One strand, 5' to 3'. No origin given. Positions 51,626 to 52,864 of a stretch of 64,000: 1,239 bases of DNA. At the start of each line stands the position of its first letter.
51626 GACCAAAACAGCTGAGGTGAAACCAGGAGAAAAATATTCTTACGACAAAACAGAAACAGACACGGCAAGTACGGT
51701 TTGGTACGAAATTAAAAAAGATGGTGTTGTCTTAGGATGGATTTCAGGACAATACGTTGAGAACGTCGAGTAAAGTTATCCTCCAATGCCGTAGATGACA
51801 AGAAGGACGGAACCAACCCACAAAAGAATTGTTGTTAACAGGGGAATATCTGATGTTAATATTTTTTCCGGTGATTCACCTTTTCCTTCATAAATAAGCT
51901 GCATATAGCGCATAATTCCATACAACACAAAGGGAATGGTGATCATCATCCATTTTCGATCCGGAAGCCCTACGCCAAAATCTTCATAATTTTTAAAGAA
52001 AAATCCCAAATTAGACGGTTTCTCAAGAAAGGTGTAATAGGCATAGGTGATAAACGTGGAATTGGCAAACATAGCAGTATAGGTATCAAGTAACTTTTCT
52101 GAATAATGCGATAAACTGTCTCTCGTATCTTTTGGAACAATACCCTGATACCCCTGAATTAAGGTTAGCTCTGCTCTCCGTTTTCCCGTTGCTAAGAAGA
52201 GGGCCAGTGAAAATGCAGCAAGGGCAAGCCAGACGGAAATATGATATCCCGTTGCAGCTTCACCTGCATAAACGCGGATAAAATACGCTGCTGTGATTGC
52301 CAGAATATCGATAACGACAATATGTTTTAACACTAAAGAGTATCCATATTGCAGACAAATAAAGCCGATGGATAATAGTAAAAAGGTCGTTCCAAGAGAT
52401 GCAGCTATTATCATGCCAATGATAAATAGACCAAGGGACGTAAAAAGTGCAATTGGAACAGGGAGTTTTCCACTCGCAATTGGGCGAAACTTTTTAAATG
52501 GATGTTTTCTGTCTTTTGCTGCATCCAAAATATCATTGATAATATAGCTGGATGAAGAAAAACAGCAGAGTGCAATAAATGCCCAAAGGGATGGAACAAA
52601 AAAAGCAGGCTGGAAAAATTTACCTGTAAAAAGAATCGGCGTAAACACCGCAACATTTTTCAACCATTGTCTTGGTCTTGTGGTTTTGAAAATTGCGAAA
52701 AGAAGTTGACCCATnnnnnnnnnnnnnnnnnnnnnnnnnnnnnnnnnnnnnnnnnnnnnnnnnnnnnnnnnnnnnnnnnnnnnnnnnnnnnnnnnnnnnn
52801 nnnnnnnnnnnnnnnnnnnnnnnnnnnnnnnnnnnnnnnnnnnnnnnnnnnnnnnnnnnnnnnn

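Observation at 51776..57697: Polyprenyl-phosphate-linked glycan cluster with a processive QxxRW GT2 synthase and a GT-C transferase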

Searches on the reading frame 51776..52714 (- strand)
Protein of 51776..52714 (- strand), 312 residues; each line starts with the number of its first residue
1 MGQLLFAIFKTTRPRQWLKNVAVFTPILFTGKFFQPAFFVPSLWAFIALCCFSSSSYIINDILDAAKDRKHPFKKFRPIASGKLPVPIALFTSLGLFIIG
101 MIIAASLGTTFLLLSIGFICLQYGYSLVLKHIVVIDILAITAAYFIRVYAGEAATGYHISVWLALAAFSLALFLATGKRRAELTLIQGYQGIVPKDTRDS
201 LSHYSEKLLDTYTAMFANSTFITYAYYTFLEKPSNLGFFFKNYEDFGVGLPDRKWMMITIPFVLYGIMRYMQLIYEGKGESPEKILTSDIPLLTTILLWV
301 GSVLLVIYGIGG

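Call 4: search_protein_families(library=pfam, proteins=[window:51776-52714:-], max_evalue=0.01)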
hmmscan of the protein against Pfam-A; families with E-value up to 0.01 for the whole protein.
window:51776-52714:- (312 aa): 1 family
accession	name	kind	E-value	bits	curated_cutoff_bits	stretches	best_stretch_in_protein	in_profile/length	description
PF01040.23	UbiA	-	1.2e-20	74.3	34.2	1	42-173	22-153/250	UbiA prenyltransferase family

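Call 5: search_protein_families(library=ncbifam, proteins=[window:51776-52714:-], max_evalue=0.01)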
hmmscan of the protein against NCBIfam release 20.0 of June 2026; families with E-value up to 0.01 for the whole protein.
window:51776-52714:- (312 aa): 14 families
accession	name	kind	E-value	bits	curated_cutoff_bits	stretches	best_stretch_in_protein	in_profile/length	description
NF008978.0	PRK12324.1-4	equivalog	7e-62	209.2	207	1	6-308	33-320/322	decaprenyl-phosphate phosphoribosyltransferase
NF008977.0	PRK12324.1-2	equivalog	4.2e-61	206.9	234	1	5-308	2-288/297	decaprenyl-phosphate phosphoribosyltransferase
NF006088.0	PRK08238.1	equivalog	2.2e-49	168.4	351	1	7-186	194-373/482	UbiA family prenyltransferase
NF008976.0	PRK12324.1-1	equivalog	5.6e-41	140.9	474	1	5-305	18-301/306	decaprenyl-phosphate phosphoribosyltransferase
NF009523.0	PRK12884.1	equivalog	8.3e-11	41.6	269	1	21-170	21-165/279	prenyltransferase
TIGR01473.1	cyoE_ctaB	equivalog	1.4e-07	31.6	210.3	1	11-152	6-149/281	heme o synthase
NF035940.1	prenyl_rel_EboC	equivalog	2.8e-07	30.2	250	1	35-136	34-133/292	UbiA-like protein EboC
TIGR01474.1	ubiA_proteo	equivalog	3.1e-06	26.9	275.45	1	52-156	53-156/282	4-hydroxybenzoate octaprenyltransferase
NF009522.0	PRK12883.1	equivalog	3.5e-06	26.7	353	1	47-169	44-165/279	geranylgeranylglycerol-phosphate geranylgeranyltransferase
NF009521.0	PRK12882.1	equivalog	5.2e-05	22.6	296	1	23-159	24-157/280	geranylgeranylglycerol-phosphate geranylgeranyltransferase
NF045897.1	SCO3242_trans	equivalog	0.00011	21.9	260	1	46-172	37-153/287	SCO3242 family prenyltransferase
TIGR01475.1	ubiA_other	subfamily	0.00042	19.8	180.8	1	28-164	21-159/282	UbiA-like polyprenyltransferase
NF005742.0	PRK07566.1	equivalog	0.0007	18.8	313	1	56-158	82-186/315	chlorophyll synthase ChlG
NF009514.0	PRK12873.1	equivalog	0.0021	17.5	246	1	52-120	59-127/297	4-hydroxybenzoate polyprenyltransferase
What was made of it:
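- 51776..52714 (-): Polyprenyl-phosphate 5-phosphoribosyltransferase (DPPR/PPPRS type, UbiA superfamily), 312 aa. NCBIfam NF008978 scores 209.2 bits against a cut-off of 207 (call 5).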

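Call 6: search_solved_structures(query=window:51776-52714:-, max_evalue=0.01, show_alignments=2)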
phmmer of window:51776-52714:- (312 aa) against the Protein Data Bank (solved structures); distinct sequences matched with E-value up to 0.01: 2.
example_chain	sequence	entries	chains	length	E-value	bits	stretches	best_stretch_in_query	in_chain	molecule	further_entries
8j8j_D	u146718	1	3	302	1.7e-30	109.7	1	4-303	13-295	Decaprenyl-phosphate phosphoribosyltransferase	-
8j8k_A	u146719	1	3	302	2.5e-20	76.3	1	4-303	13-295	Decaprenyl-phosphate phosphoribosyltransferase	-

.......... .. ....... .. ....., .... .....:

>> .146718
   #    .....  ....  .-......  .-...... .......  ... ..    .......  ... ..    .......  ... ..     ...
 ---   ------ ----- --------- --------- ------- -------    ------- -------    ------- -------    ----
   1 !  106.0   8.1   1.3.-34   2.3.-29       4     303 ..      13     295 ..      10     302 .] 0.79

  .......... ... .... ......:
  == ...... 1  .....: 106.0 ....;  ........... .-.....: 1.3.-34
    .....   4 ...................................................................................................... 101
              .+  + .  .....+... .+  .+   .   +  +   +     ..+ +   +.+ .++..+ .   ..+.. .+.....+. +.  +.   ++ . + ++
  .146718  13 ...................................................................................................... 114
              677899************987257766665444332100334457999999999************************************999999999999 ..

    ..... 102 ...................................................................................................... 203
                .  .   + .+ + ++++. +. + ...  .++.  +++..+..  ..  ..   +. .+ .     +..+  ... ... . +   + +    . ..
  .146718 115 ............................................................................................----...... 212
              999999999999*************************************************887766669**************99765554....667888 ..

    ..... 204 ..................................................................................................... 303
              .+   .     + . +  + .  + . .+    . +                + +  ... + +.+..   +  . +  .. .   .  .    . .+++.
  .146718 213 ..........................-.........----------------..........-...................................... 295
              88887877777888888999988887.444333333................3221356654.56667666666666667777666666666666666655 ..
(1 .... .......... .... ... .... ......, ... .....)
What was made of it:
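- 51776..52714 (-): PDB 8j8j Rv3806c matches at E 1.7e-30 over the full length (call 6).
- On DPPR / polyprenyl-phosphate phosphoribosyltransferase (Rv3806c type, UbiA superfamily): PDB 8j8j at E 1.7e-30, residues 4-303 against 13-295 (call 6).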

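Call 40: find_homologous_proteins(query=window:51776-52714:-, max_evalue=0.001)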
Query window:51776-52714:- (312 aa): 5471 proteins with E <= 0.001 among 8000 candidates; the best 120 are listed.
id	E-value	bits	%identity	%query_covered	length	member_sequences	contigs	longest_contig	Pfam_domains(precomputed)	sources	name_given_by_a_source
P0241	1.2e-182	624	89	100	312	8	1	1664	PF01040.24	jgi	jgi:decaprenyl-phosphate phosphoribosyltransferase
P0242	8.3e-182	622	89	100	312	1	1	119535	PF01040.24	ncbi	ncbi:MAG: decaprenyl-phosphate phosphoribosyltransferase [Candidatus Gottesmanbacteria bacterium]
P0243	1.8e-180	617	88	100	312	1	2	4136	PF01040.24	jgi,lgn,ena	-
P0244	1.3e-176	604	87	100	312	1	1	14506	PF01040.24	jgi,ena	-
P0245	4.8e-174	596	87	100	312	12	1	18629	PF01040.24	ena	-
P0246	5.9e-173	592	85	100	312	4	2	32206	PF01040.24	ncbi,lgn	-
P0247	1.1e-157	542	77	100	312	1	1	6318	PF01040.24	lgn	-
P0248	2.0e-155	535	77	100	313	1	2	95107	PF01040.24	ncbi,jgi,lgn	-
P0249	2.4e-154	531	77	100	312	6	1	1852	PF01040.24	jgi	jgi:4-hydroxybenzoate polyprenyltransferase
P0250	2.0e-153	528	74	100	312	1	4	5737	PF01040.24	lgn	-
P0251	2.3e-153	528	74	100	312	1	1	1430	PF01040.24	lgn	-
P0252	6.6e-153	527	75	100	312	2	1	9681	PF01040.24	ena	-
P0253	4.4e-152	524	75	100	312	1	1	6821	PF01040.24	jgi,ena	-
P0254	5.6e-152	524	76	100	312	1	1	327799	PF01040.24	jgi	jgi:4-hydroxybenzoate polyprenyltransferase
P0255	3.4e-151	521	76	100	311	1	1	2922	PF01040.24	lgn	-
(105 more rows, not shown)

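Call 43: find_related_loci(query=A3, collection=genome_contigs, flank=10000)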
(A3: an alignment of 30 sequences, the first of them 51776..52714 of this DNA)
Query A3 (312 aa) in genome_contigs; peptide patterns used: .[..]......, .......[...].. (x = any residue, [..] = any of these).
147 stretches matched a pattern; 136 encode a relative of the query (tblastn E <= 1e-3); the best 80 are kept; 80 distinct loci.
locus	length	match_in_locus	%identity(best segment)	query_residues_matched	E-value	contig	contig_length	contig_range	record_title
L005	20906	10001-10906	89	1-302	3e-175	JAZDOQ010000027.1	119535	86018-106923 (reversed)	MAG: Candidatus Gottesmanbacteria bacterium isolate MEGAHIT-group-0.784 k141_6039922, whole genome shotgun sequence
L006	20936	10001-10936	87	1-312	8e-174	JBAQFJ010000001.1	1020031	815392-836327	MAG: Microgenomates group bacterium isolate MFD12003_ilm_asm_bin4 k127_26405, whole genome shotgun sequence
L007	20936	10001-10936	86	1-312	3e-173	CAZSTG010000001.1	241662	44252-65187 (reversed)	MAG TPA_asm: uncultured Gammaproteobacteria bacterium isolate SRP294416_co1_745 genome assembly, contig: NODE_13_length_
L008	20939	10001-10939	77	1-312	2e-155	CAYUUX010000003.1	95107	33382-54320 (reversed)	MAG TPA_asm: uncultured Gammaproteobacteria bacterium isolate binchicken_co22_244 genome assembly, contig: NODE_227_leng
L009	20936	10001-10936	72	1-312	2e-146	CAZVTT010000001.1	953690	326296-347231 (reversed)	MAG TPA_asm: uncultured Gammaproteobacteria bacterium isolate SRP292972_co1_32 genome assembly, contig: NODE_3_length_95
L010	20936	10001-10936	72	1-312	3e-146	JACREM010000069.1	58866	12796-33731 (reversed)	MAG: Candidatus Gottesmanbacteria bacterium isolate NC_groundwater_1699_Pr3_B-0.1um_43_117 SR-2_scaffold_141_2577657, wh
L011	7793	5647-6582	73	1-312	4e-145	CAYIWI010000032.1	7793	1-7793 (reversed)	MAG TPA_asm: uncultured Gammaproteobacteria bacterium isolate ERP119705_co3_560 genome assembly, contig: NODE_11832_leng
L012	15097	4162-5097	72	1-312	2e-144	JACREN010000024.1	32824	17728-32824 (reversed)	MAG: Candidatus Gottesmanbacteria bacterium isolate NC_groundwater_1700_Pr3_B-0.1um_46_16 SR-2_scaffold_141_978988, whol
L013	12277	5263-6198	72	1-312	1e-144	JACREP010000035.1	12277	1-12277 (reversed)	MAG: Candidatus Gottesmanbacteria bacterium isolate NC_groundwater_1702_Pr3_B-0.1um_50_12 SR-2_scaffold_141_833009, whol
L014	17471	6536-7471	74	1-312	3e-144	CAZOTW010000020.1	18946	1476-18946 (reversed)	MAG TPA_asm: uncultured Gammaproteobacteria bacterium isolate SRP080215_co1_129 genome assembly, contig: NODE_1839_lengt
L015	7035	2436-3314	75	1-304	3e-144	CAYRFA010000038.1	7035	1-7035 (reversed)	MAG TPA_asm: uncultured Gammaproteobacteria bacterium isolate SRP050083_co2_70 genome assembly, contig: NODE_9437_length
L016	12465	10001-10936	67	1-312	8e-144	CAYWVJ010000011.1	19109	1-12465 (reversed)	MAG TPA_asm: uncultured Gammaproteobacteria bacterium isolate SRP093762_co1_96 genome assembly, contig: NODE_1724_length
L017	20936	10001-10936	71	1-312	1e-143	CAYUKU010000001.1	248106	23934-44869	MAG TPA_asm: uncultured Gammaproteobacteria bacterium isolate binchicken_co58_53 genome assembly, contig: NODE_30_length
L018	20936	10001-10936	72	1-312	1e-143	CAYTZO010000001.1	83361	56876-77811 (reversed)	MAG TPA_asm: uncultured Gammaproteobacteria bacterium isolate SRP093762_co1_179 genome assembly, contig: NODE_174_length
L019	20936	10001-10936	72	1-312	2e-143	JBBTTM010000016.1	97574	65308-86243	MAG: Patescibacteria group bacterium isolate H52-bin113_1 H52_bin113_1_000000000016, whole genome shotgun sequence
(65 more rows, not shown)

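Call 58: search_dna_similar(query=window:51776-52714:-, collection=phages, mode=protein, max_evalue=0.001, max_rows=15)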
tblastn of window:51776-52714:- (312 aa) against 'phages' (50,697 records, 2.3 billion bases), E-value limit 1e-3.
Records with a match: 1; places in all: 1; records where one place covers at least 80% of the query: 1.
Best place of each record, by identity: <60% 1.
By first word of the organism name: Bacteriophage 1.
By host as written in the record: - 1.
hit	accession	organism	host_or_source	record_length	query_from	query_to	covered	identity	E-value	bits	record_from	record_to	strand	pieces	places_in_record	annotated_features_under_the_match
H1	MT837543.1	Bacteriophage sp.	human fecal samples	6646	7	308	97%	32.1%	3e-29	123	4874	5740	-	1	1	record has no annotation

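Call 59: search_dna_similar(query=window:51776-52714:-, collection=plasmids, mode=protein, max_evalue=1e-10, max_rows=25)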
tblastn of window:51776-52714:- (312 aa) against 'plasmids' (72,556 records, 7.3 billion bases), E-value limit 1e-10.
Records with a match: 96; places in all: 96; records where one place covers at least 80% of the query: 23.
Best place of each record, by identity: <60% 96.
By first word of the organism name: Rhizobium 36; Sinorhizobium 5; Vibrio 3; Cereibacter 3; Salipiger 3; Sphingomonadaceae 3; Mesorhizobium 3; Lactococcus 2; Natronococcus 2; Paracoccus 2; and 28 more.
By predicted mobility (MOB-suite, as given by PLSDB): non-mobilizable 66; conjugative 21; mobilizable 9.
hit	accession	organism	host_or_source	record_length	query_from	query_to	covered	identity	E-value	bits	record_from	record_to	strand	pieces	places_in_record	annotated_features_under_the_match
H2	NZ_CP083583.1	Kovacikia minuta CCNUW1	cell culture,fresh water lake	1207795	2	307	98%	35.4%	2e-42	162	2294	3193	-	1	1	record has no annotation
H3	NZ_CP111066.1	Chondrinema litorale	Seaweed,red alga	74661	9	308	96%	34.7%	6e-31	129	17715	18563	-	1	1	decaprenyl-phosphate phosphoribosyltransferase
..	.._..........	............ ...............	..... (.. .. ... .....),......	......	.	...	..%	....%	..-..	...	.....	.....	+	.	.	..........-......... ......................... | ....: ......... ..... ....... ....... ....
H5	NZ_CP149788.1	Haloterrigena sp. KLK7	cell culture,salt lake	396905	8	310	97%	33.0%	4e-39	153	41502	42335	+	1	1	decaprenyl-phosphate phosphoribosyltransferase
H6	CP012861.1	Persicobacter sp. JZB09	cell culture,soil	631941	1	308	99%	31.6%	4e-26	115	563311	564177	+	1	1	record has no annotation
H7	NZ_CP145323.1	Rhodococcus ruber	-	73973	3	308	98%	31.3%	7e-33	135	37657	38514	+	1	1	decaprenyl-phosphate phosphoribosyltransferase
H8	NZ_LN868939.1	Nocardia farcinica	not known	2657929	8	308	96%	31.5%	5e-31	129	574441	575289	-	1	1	none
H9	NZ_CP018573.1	Marivivens sp. JLT3646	cell culture,shallow-sea hydrothermal ...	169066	8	308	96%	31.4%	2e-32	134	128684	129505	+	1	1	decaprenyl-phosphate phosphoribosyltransferase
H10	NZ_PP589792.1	Lactococcus sp.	Bacterial culture,Dairy environment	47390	8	308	96%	31.3%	3e-33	136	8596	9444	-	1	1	decaprenyl-phosphate phosphoribosyltransferase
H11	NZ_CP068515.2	Lactococcus cremoris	Whole organism,Dairy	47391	8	308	96%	31.3%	3e-33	136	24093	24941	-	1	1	decaprenyl-phosphate phosphoribosyltransferase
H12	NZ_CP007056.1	Halostagnicola larsenii XH-48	-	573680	10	291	90%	33.3%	3e-38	150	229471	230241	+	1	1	decaprenyl-phosphate phosphoribosyltransferase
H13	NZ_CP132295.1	Natronococcus sp. AD-5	cell culture,sediment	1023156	8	308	96%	30.9%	3e-39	153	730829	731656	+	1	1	record has no annotation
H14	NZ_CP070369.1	Paracoccus methylovorus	whole organism,grassland soil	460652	5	312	99%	29.8%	1e-17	91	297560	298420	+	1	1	UbiA family prenyltransferase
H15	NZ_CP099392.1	Natronococcus sp. CG52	cell culture,salt lake sediment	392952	5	291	92%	31.7%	9e-34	137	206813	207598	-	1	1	UbiA prenyltransferase family protein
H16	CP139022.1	Flammeovirgaceae bacterium SG7u.111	Seagrass,tissue sample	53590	8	308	96%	29.8%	2e-27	119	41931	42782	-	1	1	decaprenyl-phosphate phosphoribosyltransferase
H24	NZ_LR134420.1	Legionella adelaidensis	environmental,Cooling tower water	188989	13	289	89%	28.3%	5e-18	92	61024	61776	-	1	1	decaprenyl-phosphate phosphoribosyltransferase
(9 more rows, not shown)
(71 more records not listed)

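Call 60: get_annotated_region(hit=H10, flank=9000)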
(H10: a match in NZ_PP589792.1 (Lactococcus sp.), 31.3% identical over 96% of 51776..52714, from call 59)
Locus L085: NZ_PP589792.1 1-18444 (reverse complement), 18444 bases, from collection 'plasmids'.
description: Lactococcus sp. strain LLF27 plasmid pLLF27D, complete sequence
organism: Lactococcus sp. (NCBI taxid 44273)
taxonomy: Bacteria; Bacillota; Bacilli; Lactobacillales; Streptococcaceae; Lactococcus; Lactococcus sp.
host: -; source: Bacterial culture,Dairy environment; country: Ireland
typing (MOB-suite, as given by PLSDB): mobilizable; replicon rep_cluster_414,rep_cluster_656; relaxase MOBP,MOB_Unknown
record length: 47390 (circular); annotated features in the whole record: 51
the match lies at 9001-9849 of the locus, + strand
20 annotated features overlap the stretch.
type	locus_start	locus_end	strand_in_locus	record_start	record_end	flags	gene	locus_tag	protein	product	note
CDS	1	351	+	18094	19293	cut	-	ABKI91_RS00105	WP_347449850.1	glycosyltransferase family 1 protein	-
CDS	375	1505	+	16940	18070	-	-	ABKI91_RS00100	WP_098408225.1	glycoside hydrolase family 99-like domain-containing protein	-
CDS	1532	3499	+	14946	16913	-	-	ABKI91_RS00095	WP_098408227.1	capsular polysaccharide synthesis protein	-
CDS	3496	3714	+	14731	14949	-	-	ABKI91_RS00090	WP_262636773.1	hypothetical protein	-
CDS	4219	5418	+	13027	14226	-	-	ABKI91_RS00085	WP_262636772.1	O-antigen ligase family protein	-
CDS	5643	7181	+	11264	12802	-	-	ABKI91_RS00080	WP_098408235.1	oligosaccharide flippase family protein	-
CDS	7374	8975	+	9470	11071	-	-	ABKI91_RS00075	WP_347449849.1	hypothetical protein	-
CDS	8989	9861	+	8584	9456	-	-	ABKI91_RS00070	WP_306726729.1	decaprenyl-phosphate phosphoribosyltransferase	-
CDS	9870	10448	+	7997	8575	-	-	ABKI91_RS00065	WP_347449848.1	HAD-IB family phosphatase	GO:0008152 - metabolic process [Evidence IEA]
CDS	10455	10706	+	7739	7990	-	-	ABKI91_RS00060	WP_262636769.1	GtrA family protein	GO:0000271 - polysaccharide biosynthetic process [Evidence IEA]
CDS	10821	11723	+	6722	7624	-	-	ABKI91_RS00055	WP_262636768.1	phosphodiester glycosidase family protein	-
CDS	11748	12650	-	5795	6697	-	-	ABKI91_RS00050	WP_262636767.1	LCP family protein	-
CDS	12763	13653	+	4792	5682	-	-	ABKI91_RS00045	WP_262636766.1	IS982-like element IS982B family transposase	GO:0006313 - DNA transposition [Evidence IEA]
CDS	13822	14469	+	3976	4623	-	pcp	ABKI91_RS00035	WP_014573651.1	pyroglutamyl-peptidase I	GO:0030163 - protein catabolic process [Evidence IEA]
CDS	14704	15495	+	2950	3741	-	-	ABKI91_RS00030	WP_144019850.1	Type 1 glutamine amidotransferase-like domain-containing protein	GO:0006508 - proteolysis [Evidence IEA]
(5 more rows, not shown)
